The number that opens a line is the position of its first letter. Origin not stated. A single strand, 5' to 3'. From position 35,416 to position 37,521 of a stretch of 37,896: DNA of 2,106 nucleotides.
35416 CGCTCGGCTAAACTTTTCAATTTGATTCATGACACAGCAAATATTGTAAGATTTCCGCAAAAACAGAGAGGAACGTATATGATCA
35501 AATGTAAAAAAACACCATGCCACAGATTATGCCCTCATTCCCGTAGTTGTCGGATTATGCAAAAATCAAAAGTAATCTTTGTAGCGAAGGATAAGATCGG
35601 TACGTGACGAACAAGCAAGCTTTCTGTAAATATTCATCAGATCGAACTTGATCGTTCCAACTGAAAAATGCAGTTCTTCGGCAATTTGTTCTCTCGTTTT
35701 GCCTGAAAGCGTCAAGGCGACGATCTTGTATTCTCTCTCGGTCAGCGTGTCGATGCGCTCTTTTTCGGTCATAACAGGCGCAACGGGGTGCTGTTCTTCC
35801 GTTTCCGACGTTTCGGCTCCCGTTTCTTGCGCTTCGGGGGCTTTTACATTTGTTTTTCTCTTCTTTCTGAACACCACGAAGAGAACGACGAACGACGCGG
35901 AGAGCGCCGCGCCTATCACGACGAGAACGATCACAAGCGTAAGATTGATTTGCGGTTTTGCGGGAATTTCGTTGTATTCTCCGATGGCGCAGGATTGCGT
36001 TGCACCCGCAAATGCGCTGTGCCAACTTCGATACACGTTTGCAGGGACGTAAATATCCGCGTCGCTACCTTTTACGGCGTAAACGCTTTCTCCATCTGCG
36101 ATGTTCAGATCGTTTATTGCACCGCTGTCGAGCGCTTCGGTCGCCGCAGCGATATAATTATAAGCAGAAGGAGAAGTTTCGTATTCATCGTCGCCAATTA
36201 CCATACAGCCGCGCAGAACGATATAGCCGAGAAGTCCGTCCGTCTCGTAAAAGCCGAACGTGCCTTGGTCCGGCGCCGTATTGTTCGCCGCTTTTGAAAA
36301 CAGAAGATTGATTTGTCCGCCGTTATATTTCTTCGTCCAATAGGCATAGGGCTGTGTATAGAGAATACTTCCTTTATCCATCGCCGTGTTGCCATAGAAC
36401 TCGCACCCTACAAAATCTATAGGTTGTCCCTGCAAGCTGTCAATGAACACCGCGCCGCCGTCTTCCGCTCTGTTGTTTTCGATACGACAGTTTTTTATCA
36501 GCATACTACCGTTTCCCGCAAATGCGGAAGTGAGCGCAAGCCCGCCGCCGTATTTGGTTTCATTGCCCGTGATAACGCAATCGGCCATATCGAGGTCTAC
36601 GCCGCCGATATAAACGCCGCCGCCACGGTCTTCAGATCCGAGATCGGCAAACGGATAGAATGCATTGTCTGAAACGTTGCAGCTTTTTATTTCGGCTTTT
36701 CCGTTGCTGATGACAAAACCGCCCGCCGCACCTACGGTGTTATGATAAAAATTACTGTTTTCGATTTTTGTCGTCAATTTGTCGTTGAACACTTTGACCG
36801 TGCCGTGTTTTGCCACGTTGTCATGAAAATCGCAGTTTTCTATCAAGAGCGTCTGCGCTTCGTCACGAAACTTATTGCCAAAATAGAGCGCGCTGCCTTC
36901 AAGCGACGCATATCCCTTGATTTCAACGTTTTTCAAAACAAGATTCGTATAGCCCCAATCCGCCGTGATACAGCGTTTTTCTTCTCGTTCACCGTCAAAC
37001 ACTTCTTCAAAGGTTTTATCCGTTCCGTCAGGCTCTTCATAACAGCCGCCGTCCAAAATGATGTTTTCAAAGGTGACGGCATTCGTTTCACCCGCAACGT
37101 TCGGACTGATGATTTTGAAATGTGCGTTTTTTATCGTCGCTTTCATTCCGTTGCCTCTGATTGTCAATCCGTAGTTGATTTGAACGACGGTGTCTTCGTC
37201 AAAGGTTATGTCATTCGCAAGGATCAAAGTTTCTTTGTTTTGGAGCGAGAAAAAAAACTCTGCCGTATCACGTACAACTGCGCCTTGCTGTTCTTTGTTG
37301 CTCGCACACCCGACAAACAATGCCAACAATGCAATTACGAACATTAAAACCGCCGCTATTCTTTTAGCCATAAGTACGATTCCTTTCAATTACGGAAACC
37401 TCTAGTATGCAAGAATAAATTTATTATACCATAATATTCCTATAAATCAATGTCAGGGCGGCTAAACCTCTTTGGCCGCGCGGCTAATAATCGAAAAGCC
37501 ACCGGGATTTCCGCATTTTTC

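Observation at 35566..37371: Type-I-topology, membrane-tethered LuxR/GerE regulator with an exported beta-helix sensor domain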

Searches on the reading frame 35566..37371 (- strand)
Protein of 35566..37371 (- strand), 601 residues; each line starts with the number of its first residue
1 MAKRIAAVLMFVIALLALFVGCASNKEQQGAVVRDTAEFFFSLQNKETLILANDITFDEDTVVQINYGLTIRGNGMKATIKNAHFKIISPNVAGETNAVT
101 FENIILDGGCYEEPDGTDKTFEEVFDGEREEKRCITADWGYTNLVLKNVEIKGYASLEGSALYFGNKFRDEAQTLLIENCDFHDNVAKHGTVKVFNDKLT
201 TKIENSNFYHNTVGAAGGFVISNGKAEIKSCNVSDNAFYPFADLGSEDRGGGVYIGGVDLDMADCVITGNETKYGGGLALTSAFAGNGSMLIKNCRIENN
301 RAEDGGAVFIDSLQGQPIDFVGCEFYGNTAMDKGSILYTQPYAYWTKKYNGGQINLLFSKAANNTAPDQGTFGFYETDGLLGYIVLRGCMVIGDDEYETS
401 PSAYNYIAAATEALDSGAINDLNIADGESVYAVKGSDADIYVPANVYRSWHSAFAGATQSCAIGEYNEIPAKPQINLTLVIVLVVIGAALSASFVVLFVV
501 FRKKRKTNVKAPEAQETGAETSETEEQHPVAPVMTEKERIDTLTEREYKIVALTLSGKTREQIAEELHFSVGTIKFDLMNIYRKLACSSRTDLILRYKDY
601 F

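Call 3: search_protein_families(library=pfam, proteins=[window:35566-37371:-], max_evalue=1)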
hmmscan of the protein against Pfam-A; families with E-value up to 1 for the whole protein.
window:35566-37371:- (601 aa): 12 families
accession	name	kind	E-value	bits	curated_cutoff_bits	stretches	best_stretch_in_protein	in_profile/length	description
PF00196.25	GerE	-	9.3e-13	48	23.5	1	541-595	1-55/57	Bacterial regulatory proteins, luxR family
PF13229.12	Beta_helix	-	2.7e-12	47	25.9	2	174-332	10-139/158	Right handed beta helix region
PF08281.18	Sigma70_r4_2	-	4.7e-05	23.4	25.7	1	538-585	6-54/54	Sigma-70, region 4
PF16318.11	DUF4957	-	0.0002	21.6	30.8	1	142-239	42-140/142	Domain of unknown function (DUF4957)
PF24151.2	ArlX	-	0.0018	18.3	28.7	1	479-546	1-68/229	ArlX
PF19610.4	DUF6115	-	0.0096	16.7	27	1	510-576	63-129/134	Family of unknown function (DUF6115)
PF03018.19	Dirigent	-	0.026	14.7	29.1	1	164-232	8-78/148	Dirigent-like protein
PF04545.22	Sigma70_r4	-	0.027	14.4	24.1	1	540-575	2-38/50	Sigma-70, region 4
PF23379.1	DUF7096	-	0.092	13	27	0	6-71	9-75/208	Domain of unknown function (DUF7096)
PF01034.25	Syndecan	-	0.11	12.9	25.2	1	477-506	9-37/64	Syndecan domain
PF14575.11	EphA2_TM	-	0.19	12.9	28.9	0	481-515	1-35/74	Ephrin type-A receptor 2 transmembrane domain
PF13384.12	HTH_23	-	0.27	11.5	24.6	1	546-574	6-34/50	Homeodomain-like domain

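Call 4: search_protein_families(library=ncbifam, proteins=[window:35566-37371:-], max_evalue=1)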
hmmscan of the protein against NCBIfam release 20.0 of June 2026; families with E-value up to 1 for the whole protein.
window:35566-37371:- (601 aa): 37 families (the best 25 are shown)
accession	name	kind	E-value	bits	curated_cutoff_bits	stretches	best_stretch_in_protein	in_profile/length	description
NF047785.1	respo_reg_MadR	equivalog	1.1e-09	38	300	1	532-594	138-200/209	MadR family response regulator transcription factor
NF003420.0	PRK04841.1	equivalog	5.8e-09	34.5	537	1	532-594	828-890/903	HTH-type transcriptional regulator MalT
TIGR03020.2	EpsA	equivalog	1.1e-06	28.5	170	1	524-594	173-242/247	XrtB/PEP-CTERM-associated transcriptional regulator EpsA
NF011896.0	PRK15369.1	equivalog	2.8e-06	27.1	242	1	535-594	142-201/211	two component system response regulator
NF052445.1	RespRegMctR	equivalog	4.7e-06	26.1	300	1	536-594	138-196/205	two-component system response regulator MctR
NF007419.0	PRK09958.1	equivalog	1.2e-05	24.9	251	1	514-594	115-195/204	acid-sensing system DNA-binding response regulator EvgA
NF041232.1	BagY_FevT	exception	3.9e-05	22.7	700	1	527-596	281-350/367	LuxR family transcriptional regulator BagY/FevT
NF007935.0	PRK10651.1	equivalog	7.7e-05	22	250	1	535-592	148-205/216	two-component system response regulator NarL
NF052366.1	photon_PedR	equivalog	0.0001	22.4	120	1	542-594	2-54/74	photosynthetic electron transport-dependent transcriptional regulator PedR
NF007505.1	PRK10100.1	equivalog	0.00012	21.8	250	1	538-594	140-196/204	biofilm master transcriptional regulator CsgD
TIGR02937.1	sigma70-ECF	superfamily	0.00012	21.7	42.9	1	511-585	86-161/165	sigma-70 family RNA polymerase sigma factor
NF041830.1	RR_TF_ErdR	exception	0.00013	21.8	390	1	537-595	145-203/213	response regulator transcription factor ErdR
NF058591.1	archaellum_scaf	equivalog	0.00026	20.7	225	1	478-541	8-71/250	archaellum flagellar motor scaffold protein FlaX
NF007708.0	PRK10403.1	equivalog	0.0003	20.3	343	1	535-592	146-203/215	nitrate/nitrite response regulator protein NarP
TIGR03541.1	reg_near_HchA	equivalog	0.00032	20.3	215.6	1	537-592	166-221/232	PA1136 family autoinducer-binding transcriptional regulator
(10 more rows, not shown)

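Call 9: find_homologous_proteins(query=window:35569-37371:-, max_evalue=0.001)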
Query window:35569-37371:- (601 aa): 21 proteins with E <= 0.001 among 8000 candidates.
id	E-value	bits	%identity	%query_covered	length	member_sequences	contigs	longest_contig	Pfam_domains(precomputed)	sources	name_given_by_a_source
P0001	0.0e+0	1256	93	100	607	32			PF13229.13,PF00196.26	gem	-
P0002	0.0e+0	1250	92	100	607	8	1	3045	PF13229.13,PF00196.26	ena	-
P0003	0.0e+0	1239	90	100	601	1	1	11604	PF13229.13,PF00196.26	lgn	-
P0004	0.0e+0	1194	88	100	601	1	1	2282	PF00196.26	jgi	-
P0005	0.0e+0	1189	87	100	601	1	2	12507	PF13229.13,PF00196.26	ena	-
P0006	0.0e+0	1186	87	100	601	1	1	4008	PF13229.13,PF00196.26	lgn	-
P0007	6.7e-294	994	72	100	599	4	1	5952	PF00196.26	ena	-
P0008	1.2e-279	947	98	71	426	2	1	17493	PF13229.13,PF00196.26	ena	-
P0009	2.2e-272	923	67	100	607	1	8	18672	PF13229.13,PF00196.26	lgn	-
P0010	3.0e-262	890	80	58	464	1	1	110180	PF00196.26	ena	-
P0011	8.0e-241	819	62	100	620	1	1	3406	PF13229.13,PF00196.26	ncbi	-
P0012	3.0e-230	784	59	100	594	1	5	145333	PF00196.26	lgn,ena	-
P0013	5.1e-226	770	58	100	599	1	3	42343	PF13229.13,PF00196.26,PF08281.19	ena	-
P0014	5.7e-218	743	58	97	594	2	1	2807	PF00196.26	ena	-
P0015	1.0e-209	716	55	100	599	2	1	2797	PF13229.13,PF00196.26,PF08281.19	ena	-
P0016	3.2e-208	711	55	100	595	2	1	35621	PF13229.13,PF00196.26,PF08281.19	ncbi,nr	ncbi:MAG: right-handed parallel beta-helix repeat-containing protein [Clostridia bacterium]|nr:right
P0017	2.7e-207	708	55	97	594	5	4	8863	PF13229.13,PF00196.26,PF08281.19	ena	-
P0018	2.8e-205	702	55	96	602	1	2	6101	PF13229.13,PF00196.26,PF08281.19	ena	-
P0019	5.3e-205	701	54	100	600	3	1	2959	PF00196.26,PF08281.19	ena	-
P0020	5.2e-198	678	52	100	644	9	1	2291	PF13229.13,PF00196.26,PF08281.19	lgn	-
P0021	3.9e-184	632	55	86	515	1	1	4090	PF13229.13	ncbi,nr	ncbi:MAG: hypothetical protein J6Z34_04800, partial [Clostridia bacterium]|nr:hypothetical protein [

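Call 19: find_related_loci(query=A1, collection=genome_contigs, flank=10000)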
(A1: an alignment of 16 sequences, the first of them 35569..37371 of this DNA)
Query A1 (601 aa) in genome_contigs; peptide patterns used: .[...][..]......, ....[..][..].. (x = any residue, [..] = any of these).
24 stretches matched a pattern; 6 encode a relative of the query (tblastn E <= 1e-3); 6 distinct loci.
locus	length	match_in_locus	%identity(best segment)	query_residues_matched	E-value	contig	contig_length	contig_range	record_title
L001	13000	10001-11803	89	1-601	0e+0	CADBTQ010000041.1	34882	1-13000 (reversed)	MAG: uncultured Clostridiales bacterium isolate RUG14300 genome assembly, contig: RUG14300_asm_41, whole genome shotgun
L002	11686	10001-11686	95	1-562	0e+0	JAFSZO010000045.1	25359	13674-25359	MAG: Clostridia bacterium isolate RGIG3617 Goat_Rumen.Co__c1174976, whole genome shotgun sequence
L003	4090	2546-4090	55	1-518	0e+0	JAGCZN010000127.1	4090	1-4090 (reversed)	MAG: Clostridia bacterium isolate RGIG10265 Yak_Rumen.Co__c4940409, whole genome shotgun sequence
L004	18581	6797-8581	55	1-601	0e+0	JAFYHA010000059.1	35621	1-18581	MAG: Clostridia bacterium isolate RGIG7083 Sheep_Rumen.Co__c1300822, whole genome shotgun sequence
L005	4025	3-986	58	267-601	5e-119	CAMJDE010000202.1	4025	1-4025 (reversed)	MAG: uncultured Clostridia bacterium isolate SRR12081303_bin.95_metaWRAP_v1.3_MAG genome assembly, contig: ERZ12289767.3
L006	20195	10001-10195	34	525-595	2e-6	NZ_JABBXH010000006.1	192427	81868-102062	Thalassotalea algicola strain M1531 scaffold_6, whole genome shotgun sequence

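Call 24: predict_structure(alignment_id=A1)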
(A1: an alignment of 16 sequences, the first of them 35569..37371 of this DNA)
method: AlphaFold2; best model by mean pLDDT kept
length: 601 residues; sequences in the alignment: 16
mean_pLDDT: 76.0   pTM: 0.68
mean pLDDT of the five models: 76.0, 71.8, 70.9, 69.3, 69.1
residues with pLDDT >= 90: 180; 70-90: 232; 50-70: 105; < 50: 84
segments of 3 or more residues with pLDDT < 50: 19-27, 395-424, 473-476, 501-532
pLDDT, mean of each block of 10 residues (from residue 1): 61 59 46 97 96 95 95 96 93 87 95 74 72 87 96 82 79 91 89 87 97 86 91 90 64 85 94 83 65 93 83 78 88 76 53 85 70 56 78 49 37 43 54 64 88 87 79 54 71 63 36 27 28 69 89 91 89 84 85 82 70
secondary structure, 60 per line:
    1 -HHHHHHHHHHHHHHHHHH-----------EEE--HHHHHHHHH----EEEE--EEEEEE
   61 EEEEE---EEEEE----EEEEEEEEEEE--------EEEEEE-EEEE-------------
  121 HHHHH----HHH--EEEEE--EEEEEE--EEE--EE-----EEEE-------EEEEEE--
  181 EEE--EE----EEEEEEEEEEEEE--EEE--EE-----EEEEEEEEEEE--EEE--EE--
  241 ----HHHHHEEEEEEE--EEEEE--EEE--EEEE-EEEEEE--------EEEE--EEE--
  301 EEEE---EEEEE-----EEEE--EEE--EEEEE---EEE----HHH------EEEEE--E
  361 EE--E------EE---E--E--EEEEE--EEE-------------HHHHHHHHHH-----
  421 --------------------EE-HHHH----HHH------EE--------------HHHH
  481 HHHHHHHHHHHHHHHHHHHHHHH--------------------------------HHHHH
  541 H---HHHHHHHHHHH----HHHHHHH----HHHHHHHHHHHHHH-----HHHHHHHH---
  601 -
elements in order: H2-19 E31-33 H36-44 E49-52 E55-65 E69-73 E78-88 E97-102 E104-107 H121-125 E135-139 E142-147 E150-152 E162-165 E173-178 E181-183 E192-204 E207-209 E219-229 E232-234 H245-249 E250-256 E259-263 E266-268 E271-274 E276-281 E290-293 E296-298 E301-304 E308-312 E318-321 E324-326 E329-333 E337-339 E353-357 E360-362 E383-387 E390-392 H406-415 H444-447 H477-503 H536-541 H545-555 H560-566 H571-584 H590-597

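Call 29: find_encoding_contigs(protein=P0012, flank=10000, max_places=2)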
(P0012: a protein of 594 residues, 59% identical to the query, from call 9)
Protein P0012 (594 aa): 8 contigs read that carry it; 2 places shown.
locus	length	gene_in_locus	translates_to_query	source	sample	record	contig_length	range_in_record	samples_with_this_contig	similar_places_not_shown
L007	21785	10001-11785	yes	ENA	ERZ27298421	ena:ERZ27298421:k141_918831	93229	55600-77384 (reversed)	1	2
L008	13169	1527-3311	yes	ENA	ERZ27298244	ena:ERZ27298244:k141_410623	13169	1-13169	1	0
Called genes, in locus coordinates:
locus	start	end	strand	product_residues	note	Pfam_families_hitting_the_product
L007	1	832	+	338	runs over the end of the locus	PF03009:GDPD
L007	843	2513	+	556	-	PF04231:Endonuclease_1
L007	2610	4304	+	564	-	PF00072:Response_reg, PF00990:GGDEF, PF00563:EAL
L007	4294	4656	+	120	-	PF01627:Hpt (weak)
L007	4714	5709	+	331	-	PF13350:Y_phosphatase3, PF03162:Y_phosphatase2 (weak)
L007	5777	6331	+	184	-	PF00857:Isochorismatase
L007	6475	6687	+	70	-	PF04023:FeoA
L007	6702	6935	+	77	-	PF04023:FeoA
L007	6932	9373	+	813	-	PF01926:MMR_HSR1, PF02421:FeoB_N, PF17910:FeoB_Cyto (faint), PF07670:Gate, PF07664:FeoB_C, PF07670:Gate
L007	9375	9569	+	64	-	-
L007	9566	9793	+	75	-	PF00403:HMA (weak)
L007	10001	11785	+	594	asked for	PF00196:GerE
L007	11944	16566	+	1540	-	PF23674:RYYR-CCHC (faint)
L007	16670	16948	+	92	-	-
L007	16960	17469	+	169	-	-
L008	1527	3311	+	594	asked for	PF00196:GerE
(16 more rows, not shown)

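Call 30: find_encoding_contigs(protein=P0013, flank=10000, max_places=2)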
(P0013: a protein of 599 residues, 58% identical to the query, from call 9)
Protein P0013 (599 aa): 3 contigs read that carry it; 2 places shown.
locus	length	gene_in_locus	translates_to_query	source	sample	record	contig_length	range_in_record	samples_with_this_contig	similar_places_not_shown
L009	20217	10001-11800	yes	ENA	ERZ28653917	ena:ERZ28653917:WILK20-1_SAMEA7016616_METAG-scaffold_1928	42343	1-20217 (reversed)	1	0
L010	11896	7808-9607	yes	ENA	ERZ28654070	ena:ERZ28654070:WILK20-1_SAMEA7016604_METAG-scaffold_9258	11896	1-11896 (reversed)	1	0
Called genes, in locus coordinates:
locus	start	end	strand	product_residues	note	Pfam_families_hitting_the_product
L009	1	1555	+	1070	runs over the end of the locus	-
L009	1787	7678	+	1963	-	-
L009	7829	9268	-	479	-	PF01637:ATPase_2, PF13173:AAA_14 (weak)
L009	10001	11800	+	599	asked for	PF13229:Beta_helix, PF00196:GerE, PF08281:Sigma70_r4_2 (weak)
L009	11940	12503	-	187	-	-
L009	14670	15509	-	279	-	-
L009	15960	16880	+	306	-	-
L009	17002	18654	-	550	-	PF00239:Resolvase, PF07508:Recombinase, PF13408:Zn_ribbon_recom, PF14287:DUF4368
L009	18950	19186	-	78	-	-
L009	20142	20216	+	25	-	?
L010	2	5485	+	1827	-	?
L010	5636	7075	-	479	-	PF01637:ATPase_2, PF13173:AAA_14 (weak)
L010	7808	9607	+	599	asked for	PF13229:Beta_helix, PF00196:GerE, PF08281:Sigma70_r4_2 (weak)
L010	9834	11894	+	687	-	?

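Call 31: find_encoding_contigs(protein=P0009, flank=10000, max_places=2)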
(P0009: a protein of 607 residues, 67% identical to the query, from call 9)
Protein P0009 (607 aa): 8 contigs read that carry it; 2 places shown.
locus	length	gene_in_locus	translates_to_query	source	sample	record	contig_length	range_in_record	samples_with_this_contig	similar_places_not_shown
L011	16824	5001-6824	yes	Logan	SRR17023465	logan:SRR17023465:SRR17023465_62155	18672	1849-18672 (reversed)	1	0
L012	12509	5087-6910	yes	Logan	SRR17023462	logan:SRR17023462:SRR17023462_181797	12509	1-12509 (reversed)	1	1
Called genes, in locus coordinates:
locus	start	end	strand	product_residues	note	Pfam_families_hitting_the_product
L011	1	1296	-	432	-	?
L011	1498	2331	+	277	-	PF02463:SMC_N (weak), PF00005:ABC_tran, PF13304:AAA_21 (faint)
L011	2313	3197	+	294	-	PF00005:ABC_tran, PF02463:SMC_N, PF13304:AAA_21 (weak)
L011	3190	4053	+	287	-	PF02361:CbiQ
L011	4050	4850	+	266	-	PF01416:PseudoU_synth_1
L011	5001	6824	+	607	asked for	PF13229:Beta_helix (weak), PF00196:GerE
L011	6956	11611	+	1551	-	-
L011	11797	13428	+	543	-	PF00749:tRNA-synt_1c, PF03950:tRNA-synt_1c_C, PF20974:tRNA-synt_1c_C2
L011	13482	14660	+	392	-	PF12773:DZR, PF13248:Zn_ribbon_3 (faint), PF17032:Zn_ribbon_15 (faint), PF24463:DUF7577 (faint), PF18912:DZR_2 (weak), PF13240:Zn_Ribbon_1 (weak)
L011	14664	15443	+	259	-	-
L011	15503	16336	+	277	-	-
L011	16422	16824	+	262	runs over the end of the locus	PF00753:Lactamase_B, PF23023:Anti-Pycsar_Apyc1, PF12706:Lactamase_B_2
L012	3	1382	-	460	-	?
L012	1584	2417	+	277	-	PF02463:SMC_N (weak), PF00005:ABC_tran, PF13304:AAA_21 (faint)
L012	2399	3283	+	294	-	PF00005:ABC_tran, PF02463:SMC_N, PF13304:AAA_21 (weak)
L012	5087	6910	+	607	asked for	PF13229:Beta_helix (weak), PF00196:GerE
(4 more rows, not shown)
